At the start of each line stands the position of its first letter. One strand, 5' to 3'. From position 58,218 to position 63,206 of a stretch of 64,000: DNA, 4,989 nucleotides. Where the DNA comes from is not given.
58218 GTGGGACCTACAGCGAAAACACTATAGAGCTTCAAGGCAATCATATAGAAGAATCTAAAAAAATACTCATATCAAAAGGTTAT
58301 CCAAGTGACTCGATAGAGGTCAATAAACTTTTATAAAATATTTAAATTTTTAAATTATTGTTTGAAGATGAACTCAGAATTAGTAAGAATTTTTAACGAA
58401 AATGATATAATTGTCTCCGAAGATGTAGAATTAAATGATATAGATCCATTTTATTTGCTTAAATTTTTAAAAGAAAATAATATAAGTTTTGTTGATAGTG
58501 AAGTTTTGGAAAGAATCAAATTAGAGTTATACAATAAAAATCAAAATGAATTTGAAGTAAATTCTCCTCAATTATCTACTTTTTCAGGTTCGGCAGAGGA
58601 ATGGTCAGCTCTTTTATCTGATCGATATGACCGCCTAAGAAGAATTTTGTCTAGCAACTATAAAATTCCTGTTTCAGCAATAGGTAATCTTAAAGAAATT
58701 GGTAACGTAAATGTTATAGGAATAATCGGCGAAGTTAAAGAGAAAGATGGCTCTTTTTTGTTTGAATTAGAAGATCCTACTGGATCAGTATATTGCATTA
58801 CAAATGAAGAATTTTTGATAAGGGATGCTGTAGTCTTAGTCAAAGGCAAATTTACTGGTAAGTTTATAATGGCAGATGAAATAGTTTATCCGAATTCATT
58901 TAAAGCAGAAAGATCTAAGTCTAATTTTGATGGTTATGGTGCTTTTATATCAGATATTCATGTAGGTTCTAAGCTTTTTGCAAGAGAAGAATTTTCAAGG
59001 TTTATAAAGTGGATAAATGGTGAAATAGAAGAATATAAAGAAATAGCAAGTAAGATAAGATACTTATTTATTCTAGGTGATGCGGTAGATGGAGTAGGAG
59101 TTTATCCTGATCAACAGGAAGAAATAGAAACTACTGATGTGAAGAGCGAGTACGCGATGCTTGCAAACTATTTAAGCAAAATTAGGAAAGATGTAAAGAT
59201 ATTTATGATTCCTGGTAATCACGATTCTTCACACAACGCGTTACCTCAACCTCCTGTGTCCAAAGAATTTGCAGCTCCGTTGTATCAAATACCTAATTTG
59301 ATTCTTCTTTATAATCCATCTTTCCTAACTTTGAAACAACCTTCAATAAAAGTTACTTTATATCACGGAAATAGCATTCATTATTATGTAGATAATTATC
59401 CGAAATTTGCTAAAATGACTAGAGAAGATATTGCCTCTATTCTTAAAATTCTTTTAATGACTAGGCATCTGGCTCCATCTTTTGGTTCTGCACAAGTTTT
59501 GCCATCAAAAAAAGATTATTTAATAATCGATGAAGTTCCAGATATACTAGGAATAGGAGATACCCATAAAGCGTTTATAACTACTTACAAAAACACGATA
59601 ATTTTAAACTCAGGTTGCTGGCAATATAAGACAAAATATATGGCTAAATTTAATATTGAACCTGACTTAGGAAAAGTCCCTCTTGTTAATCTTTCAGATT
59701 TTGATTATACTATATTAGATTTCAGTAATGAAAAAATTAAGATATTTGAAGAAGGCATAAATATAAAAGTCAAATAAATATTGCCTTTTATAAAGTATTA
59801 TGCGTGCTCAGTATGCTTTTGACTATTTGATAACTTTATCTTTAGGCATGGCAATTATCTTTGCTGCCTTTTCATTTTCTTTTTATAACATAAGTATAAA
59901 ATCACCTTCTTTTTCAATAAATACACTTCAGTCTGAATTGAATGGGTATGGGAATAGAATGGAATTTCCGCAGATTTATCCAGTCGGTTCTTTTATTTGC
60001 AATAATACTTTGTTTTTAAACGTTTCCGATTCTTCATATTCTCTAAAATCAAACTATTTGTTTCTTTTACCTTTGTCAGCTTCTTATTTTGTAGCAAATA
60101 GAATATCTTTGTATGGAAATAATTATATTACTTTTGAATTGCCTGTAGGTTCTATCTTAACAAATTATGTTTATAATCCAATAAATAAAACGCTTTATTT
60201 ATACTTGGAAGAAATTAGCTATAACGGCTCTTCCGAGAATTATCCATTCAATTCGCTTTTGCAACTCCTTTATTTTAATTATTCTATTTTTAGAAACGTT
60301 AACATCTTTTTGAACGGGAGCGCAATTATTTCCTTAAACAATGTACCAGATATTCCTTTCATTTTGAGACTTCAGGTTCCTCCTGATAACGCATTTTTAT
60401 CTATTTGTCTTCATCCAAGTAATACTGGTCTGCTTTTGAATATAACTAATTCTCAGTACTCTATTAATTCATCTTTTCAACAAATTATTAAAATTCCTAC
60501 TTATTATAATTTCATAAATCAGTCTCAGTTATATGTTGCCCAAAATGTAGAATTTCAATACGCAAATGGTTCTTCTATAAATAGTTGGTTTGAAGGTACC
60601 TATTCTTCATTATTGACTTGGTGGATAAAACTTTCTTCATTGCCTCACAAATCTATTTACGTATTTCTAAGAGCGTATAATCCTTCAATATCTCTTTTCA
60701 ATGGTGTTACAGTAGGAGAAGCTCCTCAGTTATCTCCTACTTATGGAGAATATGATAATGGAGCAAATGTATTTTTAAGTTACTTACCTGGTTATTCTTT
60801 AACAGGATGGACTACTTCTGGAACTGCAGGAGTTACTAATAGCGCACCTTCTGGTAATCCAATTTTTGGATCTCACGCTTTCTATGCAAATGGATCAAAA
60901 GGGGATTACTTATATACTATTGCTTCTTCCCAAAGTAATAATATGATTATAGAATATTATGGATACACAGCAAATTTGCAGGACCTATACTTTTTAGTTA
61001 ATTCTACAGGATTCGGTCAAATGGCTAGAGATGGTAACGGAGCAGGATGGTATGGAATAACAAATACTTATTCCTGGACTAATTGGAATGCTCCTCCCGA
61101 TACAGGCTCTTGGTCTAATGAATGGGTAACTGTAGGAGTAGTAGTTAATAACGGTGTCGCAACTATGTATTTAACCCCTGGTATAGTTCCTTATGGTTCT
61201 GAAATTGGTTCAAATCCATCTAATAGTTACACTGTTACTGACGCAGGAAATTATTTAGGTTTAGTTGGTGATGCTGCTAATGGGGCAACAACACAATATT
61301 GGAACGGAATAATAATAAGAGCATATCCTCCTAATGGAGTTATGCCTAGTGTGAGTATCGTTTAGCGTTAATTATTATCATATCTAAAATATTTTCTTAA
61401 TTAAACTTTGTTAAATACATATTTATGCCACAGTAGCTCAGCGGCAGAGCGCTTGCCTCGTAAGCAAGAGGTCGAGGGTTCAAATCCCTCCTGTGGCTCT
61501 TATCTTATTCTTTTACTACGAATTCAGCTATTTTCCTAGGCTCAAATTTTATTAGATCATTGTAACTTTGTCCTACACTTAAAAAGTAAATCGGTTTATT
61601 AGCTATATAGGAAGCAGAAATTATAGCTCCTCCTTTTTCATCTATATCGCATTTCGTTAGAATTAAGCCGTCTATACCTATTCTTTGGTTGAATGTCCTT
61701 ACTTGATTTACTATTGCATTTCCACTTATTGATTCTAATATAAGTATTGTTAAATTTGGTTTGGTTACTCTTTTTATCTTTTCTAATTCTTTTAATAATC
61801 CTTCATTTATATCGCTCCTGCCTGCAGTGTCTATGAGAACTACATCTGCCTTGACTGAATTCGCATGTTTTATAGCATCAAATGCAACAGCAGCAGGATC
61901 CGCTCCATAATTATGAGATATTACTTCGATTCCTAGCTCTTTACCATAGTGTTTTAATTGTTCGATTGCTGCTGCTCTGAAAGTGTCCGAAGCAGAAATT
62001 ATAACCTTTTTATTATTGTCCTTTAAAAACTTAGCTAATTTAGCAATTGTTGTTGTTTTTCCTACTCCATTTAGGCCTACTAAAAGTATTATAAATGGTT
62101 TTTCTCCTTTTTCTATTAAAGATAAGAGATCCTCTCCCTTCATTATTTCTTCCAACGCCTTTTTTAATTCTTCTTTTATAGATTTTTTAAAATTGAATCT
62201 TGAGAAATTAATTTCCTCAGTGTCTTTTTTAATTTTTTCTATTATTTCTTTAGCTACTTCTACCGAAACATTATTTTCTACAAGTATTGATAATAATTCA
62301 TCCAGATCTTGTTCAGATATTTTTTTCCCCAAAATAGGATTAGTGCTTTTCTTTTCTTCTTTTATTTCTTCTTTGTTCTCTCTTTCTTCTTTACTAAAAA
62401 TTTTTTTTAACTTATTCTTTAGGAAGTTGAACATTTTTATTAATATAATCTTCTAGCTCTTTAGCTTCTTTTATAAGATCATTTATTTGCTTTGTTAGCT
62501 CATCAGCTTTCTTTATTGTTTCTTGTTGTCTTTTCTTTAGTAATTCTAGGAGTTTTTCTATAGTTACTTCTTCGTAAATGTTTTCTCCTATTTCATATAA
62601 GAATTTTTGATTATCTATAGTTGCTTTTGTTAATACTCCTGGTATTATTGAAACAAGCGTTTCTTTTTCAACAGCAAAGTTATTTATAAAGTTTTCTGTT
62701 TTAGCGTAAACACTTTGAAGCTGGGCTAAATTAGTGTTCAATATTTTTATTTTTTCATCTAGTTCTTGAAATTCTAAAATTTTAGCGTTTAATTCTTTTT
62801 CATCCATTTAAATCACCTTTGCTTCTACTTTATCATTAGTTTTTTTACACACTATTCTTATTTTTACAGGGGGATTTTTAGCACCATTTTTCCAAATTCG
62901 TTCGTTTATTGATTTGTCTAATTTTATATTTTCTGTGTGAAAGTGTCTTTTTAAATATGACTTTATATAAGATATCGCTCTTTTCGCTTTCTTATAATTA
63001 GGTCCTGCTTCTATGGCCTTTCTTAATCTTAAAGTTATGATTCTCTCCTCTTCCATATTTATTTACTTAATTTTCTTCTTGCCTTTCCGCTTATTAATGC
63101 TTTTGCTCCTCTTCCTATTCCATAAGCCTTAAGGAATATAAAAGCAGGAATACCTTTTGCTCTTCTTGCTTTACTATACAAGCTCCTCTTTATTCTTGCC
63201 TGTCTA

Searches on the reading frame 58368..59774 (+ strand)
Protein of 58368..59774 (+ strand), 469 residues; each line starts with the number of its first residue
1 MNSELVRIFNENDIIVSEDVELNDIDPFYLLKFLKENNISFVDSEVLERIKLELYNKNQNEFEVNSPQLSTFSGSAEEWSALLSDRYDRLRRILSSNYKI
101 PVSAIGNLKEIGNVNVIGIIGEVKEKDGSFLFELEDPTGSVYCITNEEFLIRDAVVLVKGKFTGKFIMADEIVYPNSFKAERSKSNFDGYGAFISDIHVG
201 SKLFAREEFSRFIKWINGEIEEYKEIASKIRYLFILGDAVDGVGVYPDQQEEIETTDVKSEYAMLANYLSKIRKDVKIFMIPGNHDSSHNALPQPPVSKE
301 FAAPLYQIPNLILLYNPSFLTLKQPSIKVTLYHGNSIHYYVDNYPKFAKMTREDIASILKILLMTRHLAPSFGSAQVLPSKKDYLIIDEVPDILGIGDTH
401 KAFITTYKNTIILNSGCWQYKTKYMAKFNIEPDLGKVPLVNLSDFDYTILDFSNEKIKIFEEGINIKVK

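Call 68: search_protein_families(library=pfam, proteins=[window:58368-59774:+], max_evalue=0.001)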
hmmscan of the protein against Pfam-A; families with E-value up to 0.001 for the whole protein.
window:58368-59774:+ (469 aa): 2 families
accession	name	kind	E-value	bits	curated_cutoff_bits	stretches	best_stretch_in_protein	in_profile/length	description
PF04042.21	DNA_pol_E_B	-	2.3e-16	60.3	29.1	1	193-405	3-210/210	DNA polymerase alpha/epsilon subunit B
PF00149.33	Metallophos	-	8.8e-11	43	21.5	1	192-355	4-134/191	Calcineurin-like phosphoesterase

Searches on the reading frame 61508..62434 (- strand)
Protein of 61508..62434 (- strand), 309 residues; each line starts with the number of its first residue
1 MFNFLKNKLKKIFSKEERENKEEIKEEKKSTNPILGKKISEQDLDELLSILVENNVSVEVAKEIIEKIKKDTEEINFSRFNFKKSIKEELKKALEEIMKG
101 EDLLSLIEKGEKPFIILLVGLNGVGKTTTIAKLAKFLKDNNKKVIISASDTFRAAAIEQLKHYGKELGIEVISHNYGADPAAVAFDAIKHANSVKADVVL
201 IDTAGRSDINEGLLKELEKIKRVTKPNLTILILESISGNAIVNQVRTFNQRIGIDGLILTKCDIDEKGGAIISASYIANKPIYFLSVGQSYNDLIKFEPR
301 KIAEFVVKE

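Call 68: search_protein_families(library=pfam, proteins=[window:61508-62434:-], max_evalue=0.001)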
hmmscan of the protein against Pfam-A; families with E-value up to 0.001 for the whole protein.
window:61508-62434:- (309 aa): 11 families
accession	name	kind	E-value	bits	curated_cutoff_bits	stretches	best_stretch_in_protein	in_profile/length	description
PF00448.28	SRP54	-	2.6e-72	243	22.7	1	113-304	1-192/196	SRP54-type protein, GTPase domain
PF02881.24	SRP54_N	-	2.4e-07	31.3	22.4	1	36-90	15-75/75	SRP54-type protein, helical bundle domain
PF13207.12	AAA_17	-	1.5e-06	29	27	1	119-232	1-108/136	AAA domain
PF13401.12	AAA_22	-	1.7e-05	25.6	27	1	115-223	7-110/130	AAA domain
PF13604.12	AAA_30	-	5.5e-05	23.4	27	1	115-208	20-101/191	AAA domain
PF13245.12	AAA_19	-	0.00014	22.5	25.1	1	115-208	13-103/134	AAA domain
PF06414.18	Zeta_toxin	-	0.00024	21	22.3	1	109-199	12-99/199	Zeta toxin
PF01656.29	CbiA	-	0.00026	21.4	25.4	0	123-265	9-86/125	CobQ/CobB/MinD/ParA nucleotide binding domain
PF13173.12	AAA_14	-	0.00044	20.7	27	0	115-194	4-77/129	AAA domain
PF13191.12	AAA_16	-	0.00073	20.5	32.6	0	103-226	12-133/167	AAA ATPase domain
PF00005.33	ABC_tran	-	0.00083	20.4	25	1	115-180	13-72/137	ABC transporter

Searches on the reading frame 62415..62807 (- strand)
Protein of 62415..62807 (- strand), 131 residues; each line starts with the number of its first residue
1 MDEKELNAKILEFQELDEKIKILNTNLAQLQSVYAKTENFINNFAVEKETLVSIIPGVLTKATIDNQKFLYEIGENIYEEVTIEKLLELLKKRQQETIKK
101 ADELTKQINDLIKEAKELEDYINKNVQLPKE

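Call 68: search_protein_families(library=pfam, proteins=[window:62415-62807:-], max_evalue=0.001)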
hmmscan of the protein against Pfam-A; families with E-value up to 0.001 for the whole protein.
window:62415-62807:- (131 aa): 1 family
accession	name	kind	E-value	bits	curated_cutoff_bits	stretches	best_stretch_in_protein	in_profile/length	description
PF02996.22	Prefoldin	-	5.4e-11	42.9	23.2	1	14-127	6-119/120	Prefoldin subunit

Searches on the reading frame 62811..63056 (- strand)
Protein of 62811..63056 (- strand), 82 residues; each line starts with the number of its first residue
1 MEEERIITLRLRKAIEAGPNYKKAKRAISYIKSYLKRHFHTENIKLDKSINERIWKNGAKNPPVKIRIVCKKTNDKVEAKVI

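Call 68: search_protein_families(library=pfam, proteins=[window:62811-63056:-], max_evalue=0.001)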
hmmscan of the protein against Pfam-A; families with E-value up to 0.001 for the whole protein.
window:62811-63056:- (82 aa): 1 family
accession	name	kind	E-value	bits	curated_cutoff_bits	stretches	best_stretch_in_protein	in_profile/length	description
PF01198.24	Ribosomal_L31e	-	1.7e-12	47.8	25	1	5-76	5-77/82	Ribosomal protein L31e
